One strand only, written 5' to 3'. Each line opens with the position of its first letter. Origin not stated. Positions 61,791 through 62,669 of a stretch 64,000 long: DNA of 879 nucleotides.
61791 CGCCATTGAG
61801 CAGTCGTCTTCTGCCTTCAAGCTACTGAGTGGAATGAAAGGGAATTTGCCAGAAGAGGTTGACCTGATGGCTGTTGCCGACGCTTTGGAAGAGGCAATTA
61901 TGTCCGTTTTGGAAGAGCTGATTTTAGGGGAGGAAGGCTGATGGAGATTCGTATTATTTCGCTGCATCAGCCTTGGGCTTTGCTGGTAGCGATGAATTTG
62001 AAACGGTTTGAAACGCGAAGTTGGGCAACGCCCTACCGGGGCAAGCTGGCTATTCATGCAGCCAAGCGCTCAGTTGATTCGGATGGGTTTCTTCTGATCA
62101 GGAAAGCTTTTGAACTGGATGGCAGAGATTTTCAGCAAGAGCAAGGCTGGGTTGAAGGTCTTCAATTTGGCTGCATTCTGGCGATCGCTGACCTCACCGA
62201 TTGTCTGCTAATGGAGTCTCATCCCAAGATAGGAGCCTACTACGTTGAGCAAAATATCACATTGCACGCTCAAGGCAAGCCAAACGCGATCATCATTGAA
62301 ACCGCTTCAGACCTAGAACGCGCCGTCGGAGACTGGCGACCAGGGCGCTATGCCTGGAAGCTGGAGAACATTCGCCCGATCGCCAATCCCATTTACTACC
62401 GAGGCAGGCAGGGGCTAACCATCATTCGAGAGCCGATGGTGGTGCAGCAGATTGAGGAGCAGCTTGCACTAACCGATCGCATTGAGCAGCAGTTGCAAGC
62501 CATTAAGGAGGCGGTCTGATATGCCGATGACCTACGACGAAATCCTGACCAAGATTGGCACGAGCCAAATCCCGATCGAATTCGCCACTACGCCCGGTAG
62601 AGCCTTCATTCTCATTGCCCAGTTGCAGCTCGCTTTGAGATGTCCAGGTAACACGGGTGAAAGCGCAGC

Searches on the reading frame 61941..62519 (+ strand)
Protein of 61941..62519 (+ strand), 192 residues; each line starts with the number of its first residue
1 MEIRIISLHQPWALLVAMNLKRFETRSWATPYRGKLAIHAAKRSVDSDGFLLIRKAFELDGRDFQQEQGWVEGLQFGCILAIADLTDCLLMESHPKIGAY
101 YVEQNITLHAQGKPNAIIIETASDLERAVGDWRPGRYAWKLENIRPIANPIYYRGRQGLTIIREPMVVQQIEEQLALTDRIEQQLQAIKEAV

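Call 10: search_protein_families(library=pfam, proteins=[window:61941-62519:+], max_evalue=0.01)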
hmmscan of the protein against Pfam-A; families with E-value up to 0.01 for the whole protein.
window:61941-62519:+ (192 aa): 1 family
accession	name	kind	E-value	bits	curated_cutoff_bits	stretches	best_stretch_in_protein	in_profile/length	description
PF04266.20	ASCH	-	0.002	19.3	21.2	1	6-89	1-54/103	ASCH domain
